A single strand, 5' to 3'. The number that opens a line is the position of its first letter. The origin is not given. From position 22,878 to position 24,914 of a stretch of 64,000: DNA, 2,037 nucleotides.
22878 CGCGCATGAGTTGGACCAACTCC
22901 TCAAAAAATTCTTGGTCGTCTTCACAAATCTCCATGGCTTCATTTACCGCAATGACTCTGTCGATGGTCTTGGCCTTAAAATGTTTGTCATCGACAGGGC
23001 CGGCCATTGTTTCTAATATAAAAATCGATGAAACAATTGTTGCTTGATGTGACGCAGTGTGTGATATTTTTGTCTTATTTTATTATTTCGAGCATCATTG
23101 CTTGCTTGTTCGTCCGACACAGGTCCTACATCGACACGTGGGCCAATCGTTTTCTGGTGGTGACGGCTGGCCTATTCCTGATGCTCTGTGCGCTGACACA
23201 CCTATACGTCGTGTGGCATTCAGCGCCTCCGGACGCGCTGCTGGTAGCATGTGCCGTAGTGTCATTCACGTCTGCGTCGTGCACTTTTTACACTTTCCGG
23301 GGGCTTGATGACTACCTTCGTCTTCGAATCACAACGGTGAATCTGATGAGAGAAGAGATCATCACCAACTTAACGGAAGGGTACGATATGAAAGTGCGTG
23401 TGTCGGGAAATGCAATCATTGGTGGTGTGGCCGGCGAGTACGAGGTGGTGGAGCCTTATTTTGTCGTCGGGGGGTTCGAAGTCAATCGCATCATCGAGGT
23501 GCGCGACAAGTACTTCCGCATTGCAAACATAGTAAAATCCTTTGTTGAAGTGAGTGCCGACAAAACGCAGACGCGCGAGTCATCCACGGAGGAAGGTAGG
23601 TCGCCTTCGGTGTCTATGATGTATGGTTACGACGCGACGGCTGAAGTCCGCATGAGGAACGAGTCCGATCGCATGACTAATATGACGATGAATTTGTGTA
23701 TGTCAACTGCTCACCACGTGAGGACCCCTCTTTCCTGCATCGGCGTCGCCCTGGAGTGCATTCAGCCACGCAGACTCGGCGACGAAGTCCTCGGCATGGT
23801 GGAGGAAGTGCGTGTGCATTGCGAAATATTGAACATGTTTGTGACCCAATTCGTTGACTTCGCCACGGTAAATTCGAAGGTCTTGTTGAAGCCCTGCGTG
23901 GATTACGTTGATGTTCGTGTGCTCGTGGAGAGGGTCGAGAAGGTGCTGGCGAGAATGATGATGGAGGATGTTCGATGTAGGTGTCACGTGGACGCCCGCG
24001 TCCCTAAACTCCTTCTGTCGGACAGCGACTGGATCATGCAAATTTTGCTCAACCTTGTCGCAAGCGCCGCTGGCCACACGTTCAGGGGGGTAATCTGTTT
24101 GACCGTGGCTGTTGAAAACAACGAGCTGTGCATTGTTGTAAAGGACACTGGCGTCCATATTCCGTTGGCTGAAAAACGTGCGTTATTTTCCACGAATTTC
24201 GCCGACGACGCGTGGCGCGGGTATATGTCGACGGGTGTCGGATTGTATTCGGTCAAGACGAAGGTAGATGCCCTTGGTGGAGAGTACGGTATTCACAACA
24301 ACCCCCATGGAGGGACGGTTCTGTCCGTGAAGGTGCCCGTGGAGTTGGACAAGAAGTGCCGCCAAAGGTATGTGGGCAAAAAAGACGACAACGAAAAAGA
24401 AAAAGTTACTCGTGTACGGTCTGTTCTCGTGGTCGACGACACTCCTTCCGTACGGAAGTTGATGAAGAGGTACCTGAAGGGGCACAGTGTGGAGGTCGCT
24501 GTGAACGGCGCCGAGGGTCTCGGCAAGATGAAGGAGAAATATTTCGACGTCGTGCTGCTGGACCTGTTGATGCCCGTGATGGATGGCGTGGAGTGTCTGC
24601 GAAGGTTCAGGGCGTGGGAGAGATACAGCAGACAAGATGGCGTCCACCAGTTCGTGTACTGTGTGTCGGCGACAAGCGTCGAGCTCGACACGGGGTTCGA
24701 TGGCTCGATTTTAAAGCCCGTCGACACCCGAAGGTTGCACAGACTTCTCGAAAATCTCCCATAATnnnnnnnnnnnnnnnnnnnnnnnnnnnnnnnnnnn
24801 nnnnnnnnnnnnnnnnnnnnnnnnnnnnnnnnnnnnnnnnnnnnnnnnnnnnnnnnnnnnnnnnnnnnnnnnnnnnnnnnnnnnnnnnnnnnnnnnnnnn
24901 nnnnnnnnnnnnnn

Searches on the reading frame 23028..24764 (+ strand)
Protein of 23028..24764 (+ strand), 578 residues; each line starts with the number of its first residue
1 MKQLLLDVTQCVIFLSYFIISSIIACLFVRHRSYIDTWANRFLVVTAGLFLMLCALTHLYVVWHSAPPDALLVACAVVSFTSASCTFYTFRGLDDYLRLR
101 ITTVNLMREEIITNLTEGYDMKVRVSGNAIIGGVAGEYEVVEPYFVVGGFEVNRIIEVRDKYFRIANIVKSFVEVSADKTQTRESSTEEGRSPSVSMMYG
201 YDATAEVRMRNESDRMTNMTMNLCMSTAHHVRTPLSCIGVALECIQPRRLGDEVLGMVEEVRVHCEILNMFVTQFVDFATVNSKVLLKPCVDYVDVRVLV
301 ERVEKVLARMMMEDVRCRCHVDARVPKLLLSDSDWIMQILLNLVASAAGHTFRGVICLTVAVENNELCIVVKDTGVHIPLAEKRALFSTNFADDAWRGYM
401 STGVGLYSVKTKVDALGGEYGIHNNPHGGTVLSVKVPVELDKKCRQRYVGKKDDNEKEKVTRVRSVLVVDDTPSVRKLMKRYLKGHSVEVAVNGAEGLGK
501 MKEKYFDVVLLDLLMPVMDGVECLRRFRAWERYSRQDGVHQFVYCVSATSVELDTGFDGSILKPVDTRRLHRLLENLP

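Call 13: search_protein_families(library=pfam, proteins=[window:23028-24764:+], max_evalue=0.01)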
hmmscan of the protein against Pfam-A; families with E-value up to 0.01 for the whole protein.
window:23028-24764:+ (578 aa): 3 families
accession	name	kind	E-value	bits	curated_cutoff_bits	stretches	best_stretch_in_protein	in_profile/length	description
PF00072.30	Response_reg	-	8.4e-16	58.6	30.2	1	466-574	1-110/111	Response regulator receiver domain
PF02518.31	HATPase_c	-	1.3e-14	55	26.4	1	332-439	2-110/111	Histidine kinase-, DNA gyrase B-, and HSP90-like ATPase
PF25487.1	ETR1_N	-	7.4e-06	26.6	27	1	9-84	9-85/97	Ethylene receptor 1-like, N-terminal domain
